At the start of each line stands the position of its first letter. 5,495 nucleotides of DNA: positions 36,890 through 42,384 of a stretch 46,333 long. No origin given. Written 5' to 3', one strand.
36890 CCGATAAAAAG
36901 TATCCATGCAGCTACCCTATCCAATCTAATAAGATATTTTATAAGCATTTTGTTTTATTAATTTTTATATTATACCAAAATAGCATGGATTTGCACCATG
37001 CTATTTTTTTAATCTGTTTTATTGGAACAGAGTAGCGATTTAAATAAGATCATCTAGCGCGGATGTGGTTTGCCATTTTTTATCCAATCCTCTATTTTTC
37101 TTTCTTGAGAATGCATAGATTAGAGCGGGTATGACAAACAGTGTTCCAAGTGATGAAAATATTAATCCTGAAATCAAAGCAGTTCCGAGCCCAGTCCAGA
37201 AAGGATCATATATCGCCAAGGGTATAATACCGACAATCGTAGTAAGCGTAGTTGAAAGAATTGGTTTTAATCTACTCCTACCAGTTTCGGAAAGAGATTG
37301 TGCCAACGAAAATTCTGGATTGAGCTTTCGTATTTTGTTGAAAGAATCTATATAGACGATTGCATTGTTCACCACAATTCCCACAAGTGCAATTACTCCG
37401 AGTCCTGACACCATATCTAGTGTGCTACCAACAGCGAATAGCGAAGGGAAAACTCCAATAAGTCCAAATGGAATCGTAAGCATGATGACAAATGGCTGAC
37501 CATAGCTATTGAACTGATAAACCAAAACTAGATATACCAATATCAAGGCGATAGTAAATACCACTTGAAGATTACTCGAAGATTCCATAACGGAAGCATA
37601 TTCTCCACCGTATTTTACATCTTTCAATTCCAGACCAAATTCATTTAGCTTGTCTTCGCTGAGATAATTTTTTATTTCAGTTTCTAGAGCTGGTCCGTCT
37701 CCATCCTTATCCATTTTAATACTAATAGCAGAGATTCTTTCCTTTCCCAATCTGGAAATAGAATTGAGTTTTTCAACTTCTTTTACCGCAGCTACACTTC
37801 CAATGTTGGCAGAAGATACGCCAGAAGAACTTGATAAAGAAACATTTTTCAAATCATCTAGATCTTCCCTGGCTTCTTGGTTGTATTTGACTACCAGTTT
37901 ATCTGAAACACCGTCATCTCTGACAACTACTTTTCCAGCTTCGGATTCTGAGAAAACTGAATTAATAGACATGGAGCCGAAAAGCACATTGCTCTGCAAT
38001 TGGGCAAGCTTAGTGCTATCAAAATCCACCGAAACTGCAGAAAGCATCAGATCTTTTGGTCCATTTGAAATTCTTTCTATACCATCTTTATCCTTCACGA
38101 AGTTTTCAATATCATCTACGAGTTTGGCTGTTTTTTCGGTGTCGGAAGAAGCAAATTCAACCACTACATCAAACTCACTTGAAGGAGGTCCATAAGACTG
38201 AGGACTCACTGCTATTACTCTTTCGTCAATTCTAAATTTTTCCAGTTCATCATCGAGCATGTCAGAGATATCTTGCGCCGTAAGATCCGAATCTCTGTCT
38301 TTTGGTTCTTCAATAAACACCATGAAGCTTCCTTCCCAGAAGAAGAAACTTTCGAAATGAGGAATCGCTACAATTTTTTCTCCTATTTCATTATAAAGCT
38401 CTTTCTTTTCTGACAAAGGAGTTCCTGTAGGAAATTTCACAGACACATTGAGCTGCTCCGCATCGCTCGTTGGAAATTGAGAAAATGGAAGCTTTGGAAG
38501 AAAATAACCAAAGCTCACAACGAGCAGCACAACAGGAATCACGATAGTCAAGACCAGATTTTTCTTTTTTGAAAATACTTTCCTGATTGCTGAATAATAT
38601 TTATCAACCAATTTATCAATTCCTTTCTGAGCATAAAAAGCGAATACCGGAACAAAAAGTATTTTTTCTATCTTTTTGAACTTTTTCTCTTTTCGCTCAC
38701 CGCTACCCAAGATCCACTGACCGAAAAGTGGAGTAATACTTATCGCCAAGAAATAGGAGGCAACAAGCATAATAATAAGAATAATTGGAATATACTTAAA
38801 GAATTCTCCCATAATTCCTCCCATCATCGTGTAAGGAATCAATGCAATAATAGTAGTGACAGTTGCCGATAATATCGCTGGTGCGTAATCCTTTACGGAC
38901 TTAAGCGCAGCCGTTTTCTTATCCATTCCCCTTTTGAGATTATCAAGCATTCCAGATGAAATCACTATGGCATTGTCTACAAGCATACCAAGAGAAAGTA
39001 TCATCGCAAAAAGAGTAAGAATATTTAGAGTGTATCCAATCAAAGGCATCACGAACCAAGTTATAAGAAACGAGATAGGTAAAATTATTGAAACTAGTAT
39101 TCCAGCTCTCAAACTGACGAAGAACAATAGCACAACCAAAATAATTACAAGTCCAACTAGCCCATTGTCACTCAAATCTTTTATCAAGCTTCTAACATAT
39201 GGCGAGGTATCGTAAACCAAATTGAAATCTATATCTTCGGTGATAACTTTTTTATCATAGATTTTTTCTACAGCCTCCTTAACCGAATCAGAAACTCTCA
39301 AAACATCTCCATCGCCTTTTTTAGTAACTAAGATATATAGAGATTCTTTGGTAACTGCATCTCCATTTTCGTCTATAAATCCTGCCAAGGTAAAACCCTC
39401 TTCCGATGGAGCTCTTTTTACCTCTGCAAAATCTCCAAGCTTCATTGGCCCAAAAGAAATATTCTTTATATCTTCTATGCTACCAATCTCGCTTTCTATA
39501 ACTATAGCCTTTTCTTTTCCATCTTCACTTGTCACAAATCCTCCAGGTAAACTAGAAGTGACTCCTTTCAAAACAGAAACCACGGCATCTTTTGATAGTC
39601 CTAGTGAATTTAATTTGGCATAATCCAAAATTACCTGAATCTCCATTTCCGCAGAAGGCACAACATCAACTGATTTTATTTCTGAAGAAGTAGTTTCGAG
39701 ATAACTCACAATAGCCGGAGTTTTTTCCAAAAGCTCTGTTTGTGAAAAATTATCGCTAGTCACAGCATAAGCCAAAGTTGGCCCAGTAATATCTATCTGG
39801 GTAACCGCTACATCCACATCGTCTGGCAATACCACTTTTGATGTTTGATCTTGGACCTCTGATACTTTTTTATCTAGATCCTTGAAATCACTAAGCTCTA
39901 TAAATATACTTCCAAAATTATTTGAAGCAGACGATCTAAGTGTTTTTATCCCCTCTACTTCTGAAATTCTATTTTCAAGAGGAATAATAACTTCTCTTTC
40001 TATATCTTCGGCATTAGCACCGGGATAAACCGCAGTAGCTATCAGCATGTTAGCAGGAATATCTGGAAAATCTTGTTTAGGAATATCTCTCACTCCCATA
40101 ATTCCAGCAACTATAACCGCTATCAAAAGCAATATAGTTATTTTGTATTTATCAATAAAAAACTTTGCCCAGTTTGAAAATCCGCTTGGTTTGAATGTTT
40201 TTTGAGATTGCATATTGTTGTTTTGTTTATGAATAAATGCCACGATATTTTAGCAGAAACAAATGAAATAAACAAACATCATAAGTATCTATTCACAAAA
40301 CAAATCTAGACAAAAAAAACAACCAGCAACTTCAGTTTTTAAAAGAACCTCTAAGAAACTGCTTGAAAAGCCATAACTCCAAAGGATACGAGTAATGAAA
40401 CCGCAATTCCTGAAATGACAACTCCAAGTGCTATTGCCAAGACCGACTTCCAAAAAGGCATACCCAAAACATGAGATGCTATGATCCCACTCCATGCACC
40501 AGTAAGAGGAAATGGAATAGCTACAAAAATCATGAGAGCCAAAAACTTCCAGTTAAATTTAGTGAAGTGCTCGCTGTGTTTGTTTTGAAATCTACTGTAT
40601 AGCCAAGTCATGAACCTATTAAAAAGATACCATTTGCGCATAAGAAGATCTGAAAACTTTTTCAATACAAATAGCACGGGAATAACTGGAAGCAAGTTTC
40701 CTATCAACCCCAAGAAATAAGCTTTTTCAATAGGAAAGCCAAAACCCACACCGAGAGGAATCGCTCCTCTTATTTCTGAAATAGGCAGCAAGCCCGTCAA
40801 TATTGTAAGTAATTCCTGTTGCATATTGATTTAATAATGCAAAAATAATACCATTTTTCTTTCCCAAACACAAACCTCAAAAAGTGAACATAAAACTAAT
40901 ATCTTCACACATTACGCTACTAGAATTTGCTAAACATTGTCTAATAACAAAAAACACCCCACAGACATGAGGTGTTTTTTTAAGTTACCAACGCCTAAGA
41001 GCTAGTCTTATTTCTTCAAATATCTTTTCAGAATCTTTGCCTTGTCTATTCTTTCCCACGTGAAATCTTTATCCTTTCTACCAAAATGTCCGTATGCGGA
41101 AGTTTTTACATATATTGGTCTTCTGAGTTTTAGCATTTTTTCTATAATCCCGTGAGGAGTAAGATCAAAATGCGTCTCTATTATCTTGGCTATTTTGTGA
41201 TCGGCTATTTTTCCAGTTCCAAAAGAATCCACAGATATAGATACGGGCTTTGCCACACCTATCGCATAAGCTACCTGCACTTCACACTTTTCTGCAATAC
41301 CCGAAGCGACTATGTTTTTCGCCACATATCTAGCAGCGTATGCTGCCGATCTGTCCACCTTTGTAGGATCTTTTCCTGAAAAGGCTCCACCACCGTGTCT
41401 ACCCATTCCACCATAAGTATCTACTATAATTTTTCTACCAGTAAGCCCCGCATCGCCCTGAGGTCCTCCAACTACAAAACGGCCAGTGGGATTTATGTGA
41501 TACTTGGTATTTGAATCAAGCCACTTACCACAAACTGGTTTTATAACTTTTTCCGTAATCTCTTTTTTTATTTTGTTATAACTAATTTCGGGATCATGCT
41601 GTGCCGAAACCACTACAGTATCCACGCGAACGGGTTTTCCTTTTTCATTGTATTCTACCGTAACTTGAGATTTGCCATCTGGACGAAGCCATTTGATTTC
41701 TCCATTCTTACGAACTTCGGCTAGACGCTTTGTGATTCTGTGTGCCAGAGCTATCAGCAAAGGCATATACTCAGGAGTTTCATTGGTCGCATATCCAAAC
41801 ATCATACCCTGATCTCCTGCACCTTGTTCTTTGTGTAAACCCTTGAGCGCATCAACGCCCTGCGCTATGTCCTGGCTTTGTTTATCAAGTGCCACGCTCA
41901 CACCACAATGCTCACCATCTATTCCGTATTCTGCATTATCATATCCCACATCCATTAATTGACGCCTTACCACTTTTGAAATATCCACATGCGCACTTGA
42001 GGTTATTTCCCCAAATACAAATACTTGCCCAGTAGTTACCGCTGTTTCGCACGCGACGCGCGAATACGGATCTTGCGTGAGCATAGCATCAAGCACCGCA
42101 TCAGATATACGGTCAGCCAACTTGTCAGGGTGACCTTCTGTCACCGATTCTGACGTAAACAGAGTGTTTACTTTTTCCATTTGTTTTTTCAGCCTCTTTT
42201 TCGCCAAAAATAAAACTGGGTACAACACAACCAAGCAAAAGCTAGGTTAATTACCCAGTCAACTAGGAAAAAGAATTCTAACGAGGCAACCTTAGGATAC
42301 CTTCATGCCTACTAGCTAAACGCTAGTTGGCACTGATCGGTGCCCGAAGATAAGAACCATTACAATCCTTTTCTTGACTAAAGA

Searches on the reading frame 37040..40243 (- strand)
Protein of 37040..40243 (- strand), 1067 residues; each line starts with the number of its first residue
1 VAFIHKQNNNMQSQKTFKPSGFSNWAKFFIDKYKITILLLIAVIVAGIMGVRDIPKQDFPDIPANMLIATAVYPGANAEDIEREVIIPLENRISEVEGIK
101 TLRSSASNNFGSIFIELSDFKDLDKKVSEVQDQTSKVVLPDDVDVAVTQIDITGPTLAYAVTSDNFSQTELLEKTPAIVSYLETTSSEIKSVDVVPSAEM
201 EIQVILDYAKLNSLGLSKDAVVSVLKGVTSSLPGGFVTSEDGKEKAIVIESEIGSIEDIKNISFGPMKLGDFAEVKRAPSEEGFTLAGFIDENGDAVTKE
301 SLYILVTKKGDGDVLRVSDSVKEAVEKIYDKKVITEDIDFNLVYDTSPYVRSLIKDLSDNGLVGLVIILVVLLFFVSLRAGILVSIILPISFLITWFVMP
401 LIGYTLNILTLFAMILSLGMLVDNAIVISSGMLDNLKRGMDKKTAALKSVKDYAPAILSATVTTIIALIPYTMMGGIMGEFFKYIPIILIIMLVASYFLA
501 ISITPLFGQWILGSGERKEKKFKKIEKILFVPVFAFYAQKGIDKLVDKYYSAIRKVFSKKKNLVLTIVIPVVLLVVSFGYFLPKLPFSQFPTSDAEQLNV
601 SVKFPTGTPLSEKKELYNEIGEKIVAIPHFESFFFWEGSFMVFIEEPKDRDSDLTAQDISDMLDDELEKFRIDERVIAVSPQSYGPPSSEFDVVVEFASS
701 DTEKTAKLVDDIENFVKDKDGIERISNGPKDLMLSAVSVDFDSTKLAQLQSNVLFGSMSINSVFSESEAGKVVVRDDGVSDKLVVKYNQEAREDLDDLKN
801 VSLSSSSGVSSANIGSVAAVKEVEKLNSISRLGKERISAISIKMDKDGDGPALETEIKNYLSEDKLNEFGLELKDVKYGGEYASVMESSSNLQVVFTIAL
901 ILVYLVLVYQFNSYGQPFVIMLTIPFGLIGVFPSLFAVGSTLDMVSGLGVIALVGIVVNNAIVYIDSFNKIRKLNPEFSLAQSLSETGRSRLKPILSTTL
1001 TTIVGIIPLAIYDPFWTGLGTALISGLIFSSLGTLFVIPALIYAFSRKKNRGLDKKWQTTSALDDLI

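Call 72: search_protein_families(library=pfam, proteins=[window:37040-40243:-], max_evalue=0.001)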
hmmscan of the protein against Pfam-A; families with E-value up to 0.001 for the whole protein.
window:37040-40243:- (1067 aa): 3 families
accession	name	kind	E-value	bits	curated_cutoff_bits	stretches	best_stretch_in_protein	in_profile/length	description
PF00873.25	ACR_tran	-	7.8e-144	481.2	28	1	26-1044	2-1019/1021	AcrB/AcrD/AcrF family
PF03176.21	MMPL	-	3.5e-10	39.8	20.5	2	360-512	148-307/333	MMPL family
PF02355.23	SecD_SecF_C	-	8.4e-07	29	20.5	1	879-1046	22-187/189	Protein export membrane protein SecD/SecF, C-terminal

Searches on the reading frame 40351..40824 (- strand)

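Call 65: search_protein_families(library=pfam, proteins=[window:40351-40824:-], max_evalue=0.001)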
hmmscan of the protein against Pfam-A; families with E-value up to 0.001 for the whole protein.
window:40351-40824:- (157 aa): 1 family
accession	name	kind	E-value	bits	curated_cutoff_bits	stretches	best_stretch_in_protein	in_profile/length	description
PF06695.16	Sm_multidrug_ex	-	1.6e-36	125.9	30.7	1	17-140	1-120/121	Putative small multi-drug export protein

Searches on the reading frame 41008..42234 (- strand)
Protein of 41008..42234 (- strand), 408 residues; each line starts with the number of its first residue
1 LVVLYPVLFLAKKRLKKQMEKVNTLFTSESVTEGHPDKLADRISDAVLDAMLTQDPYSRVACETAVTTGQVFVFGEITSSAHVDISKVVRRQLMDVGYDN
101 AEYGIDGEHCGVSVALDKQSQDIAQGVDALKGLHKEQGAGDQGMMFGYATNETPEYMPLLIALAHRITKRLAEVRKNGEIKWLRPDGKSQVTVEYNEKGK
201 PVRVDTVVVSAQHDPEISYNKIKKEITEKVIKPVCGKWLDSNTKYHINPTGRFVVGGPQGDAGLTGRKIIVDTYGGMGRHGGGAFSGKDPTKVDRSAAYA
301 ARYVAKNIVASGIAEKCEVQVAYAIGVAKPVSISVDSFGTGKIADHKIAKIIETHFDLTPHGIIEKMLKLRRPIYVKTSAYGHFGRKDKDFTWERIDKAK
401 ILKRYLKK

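Call 65: search_protein_families(library=pfam, proteins=[window:41008-42234:-], max_evalue=0.001)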
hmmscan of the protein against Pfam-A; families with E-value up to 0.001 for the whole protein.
window:41008-42234:- (408 aa): 3 families
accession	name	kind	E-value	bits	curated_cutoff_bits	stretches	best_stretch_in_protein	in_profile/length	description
PF02773.21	S-AdoMet_synt_C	-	9.9e-69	230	25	1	255-395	1-138/138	S-adenosylmethionine synthetase, C-terminal domain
PF02772.21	S-AdoMet_synt_M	-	2.3e-53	179.8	29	1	136-253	1-120/120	S-adenosylmethionine synthetase, central domain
PF00438.25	S-AdoMet_synt_N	-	3.4e-42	143.5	33.1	1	24-120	2-98/99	S-adenosylmethionine synthetase, N-terminal domain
